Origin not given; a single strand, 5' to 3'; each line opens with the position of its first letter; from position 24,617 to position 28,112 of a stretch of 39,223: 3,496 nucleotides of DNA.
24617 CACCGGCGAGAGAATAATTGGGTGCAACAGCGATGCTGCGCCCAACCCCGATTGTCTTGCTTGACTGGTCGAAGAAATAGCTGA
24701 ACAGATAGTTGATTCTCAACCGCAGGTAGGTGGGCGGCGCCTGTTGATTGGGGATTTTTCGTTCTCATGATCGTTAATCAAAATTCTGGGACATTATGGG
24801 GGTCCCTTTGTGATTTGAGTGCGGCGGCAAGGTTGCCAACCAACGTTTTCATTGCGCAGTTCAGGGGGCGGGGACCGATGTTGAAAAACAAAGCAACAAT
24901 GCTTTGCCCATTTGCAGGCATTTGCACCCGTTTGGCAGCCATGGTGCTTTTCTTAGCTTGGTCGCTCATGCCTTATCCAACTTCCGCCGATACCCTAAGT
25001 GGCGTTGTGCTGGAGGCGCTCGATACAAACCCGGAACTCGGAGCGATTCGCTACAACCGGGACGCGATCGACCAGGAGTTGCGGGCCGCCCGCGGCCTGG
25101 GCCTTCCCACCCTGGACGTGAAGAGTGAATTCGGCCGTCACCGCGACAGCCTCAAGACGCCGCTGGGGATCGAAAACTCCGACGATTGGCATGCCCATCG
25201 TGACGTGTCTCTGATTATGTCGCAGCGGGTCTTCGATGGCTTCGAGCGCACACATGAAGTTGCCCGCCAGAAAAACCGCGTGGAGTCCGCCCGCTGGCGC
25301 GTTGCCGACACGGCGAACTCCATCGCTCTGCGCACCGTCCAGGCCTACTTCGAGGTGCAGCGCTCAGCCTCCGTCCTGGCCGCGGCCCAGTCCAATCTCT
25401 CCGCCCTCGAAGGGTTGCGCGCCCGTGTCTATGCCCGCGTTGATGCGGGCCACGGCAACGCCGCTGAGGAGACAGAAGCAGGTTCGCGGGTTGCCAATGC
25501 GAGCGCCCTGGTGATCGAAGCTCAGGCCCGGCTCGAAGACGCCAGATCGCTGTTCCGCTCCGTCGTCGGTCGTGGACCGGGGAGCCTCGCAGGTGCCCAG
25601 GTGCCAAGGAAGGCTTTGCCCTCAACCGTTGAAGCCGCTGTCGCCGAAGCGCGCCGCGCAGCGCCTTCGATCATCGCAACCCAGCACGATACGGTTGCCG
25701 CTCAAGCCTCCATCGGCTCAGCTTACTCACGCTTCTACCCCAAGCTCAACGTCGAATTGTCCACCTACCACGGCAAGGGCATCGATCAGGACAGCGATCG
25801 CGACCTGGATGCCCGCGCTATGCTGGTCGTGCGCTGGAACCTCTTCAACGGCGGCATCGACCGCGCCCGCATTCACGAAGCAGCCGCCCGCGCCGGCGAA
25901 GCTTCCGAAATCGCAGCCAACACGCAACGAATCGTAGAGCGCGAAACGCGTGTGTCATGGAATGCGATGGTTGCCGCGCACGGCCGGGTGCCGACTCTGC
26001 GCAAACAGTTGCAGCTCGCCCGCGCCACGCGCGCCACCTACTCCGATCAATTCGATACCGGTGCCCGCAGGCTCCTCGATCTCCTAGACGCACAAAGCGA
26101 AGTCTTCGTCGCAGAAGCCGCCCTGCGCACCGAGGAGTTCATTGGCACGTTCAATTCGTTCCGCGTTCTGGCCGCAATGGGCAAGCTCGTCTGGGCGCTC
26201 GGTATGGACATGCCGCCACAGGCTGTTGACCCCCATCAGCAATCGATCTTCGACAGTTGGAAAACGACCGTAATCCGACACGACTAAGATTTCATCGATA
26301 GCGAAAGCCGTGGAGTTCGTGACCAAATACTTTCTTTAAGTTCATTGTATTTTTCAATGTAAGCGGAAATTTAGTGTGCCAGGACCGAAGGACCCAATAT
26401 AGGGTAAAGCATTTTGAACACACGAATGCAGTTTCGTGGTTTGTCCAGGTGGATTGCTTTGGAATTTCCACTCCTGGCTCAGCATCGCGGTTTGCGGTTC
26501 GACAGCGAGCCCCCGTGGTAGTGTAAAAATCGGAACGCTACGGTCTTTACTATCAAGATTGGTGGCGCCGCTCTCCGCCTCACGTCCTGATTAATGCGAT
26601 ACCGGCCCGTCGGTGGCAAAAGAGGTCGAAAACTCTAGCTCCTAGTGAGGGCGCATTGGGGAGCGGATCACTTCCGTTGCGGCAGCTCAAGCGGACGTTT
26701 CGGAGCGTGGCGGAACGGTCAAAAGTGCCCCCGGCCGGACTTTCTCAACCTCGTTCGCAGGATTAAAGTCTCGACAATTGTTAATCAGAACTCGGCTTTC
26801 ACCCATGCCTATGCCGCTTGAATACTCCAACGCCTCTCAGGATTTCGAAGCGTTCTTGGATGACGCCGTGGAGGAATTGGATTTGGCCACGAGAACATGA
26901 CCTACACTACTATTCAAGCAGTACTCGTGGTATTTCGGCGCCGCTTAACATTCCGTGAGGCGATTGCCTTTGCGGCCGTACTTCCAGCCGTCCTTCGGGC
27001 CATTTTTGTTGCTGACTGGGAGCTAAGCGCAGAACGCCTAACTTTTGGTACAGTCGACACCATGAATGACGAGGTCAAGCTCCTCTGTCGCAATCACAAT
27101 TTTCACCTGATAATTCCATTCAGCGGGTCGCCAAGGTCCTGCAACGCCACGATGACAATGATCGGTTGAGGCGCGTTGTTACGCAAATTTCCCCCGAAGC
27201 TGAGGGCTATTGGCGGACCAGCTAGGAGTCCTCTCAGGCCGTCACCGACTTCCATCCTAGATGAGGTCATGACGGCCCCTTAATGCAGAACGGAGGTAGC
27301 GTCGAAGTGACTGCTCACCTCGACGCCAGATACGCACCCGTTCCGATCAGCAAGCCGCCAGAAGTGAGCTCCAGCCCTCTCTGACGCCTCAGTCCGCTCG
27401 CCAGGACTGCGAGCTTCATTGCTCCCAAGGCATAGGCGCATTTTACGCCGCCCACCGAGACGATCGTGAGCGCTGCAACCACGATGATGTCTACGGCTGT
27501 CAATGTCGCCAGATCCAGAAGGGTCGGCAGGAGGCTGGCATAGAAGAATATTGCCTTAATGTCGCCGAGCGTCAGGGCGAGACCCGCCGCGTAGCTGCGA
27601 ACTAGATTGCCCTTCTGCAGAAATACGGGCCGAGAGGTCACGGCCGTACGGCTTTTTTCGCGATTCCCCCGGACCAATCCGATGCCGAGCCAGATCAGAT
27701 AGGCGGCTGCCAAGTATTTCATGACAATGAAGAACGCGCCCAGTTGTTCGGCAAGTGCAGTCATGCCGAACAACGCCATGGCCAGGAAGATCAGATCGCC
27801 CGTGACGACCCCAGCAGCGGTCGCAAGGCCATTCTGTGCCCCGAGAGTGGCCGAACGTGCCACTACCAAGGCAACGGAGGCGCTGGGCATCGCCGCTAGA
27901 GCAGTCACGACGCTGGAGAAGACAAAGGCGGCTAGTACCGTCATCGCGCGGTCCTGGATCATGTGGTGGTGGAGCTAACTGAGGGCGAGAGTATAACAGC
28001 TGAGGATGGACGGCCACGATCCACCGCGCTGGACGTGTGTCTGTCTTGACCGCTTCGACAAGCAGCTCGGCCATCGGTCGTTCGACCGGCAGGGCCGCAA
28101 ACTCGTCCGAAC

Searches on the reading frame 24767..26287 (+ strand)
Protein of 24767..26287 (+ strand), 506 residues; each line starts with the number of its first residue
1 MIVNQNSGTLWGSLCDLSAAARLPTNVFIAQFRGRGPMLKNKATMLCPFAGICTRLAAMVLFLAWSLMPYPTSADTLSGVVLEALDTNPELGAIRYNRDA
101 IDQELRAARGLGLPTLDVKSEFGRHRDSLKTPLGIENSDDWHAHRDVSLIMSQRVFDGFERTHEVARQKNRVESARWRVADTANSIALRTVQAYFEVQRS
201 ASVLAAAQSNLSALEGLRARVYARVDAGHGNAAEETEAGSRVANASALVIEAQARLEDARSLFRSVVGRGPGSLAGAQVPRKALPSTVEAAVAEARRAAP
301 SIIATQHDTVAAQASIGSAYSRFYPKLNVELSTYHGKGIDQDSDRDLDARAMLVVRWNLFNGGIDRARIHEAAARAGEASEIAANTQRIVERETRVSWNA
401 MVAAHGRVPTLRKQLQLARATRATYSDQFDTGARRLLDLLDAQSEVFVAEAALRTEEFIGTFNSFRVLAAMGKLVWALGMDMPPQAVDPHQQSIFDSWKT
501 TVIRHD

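Call 5: search_protein_families(library=pfam, proteins=[window:24767-26287:+], max_evalue=0.01)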
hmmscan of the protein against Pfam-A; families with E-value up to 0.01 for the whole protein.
window:24767-26287:+ (506 aa): 1 family
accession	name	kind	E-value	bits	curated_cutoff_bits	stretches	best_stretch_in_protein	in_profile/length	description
PF02321.23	OEP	-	2.1e-41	142.2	22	2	289-455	2-170/187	Outer membrane efflux protein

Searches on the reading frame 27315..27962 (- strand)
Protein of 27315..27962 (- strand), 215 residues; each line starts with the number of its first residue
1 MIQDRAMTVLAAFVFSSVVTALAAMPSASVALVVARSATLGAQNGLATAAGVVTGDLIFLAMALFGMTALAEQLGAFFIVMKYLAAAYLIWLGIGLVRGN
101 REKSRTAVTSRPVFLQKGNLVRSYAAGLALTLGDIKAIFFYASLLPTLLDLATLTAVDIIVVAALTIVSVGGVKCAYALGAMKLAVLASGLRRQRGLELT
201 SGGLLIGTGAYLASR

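Call 5: search_protein_families(library=pfam, proteins=[window:27315-27962:-], max_evalue=0.01)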
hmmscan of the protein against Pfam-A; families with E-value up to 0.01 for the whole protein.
window:27315-27962:- (215 aa): 1 family
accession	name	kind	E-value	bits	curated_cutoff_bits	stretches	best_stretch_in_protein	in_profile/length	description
PF01810.24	LysE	-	1.7e-23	83.6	25.6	1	21-214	2-191/193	LysE type translocator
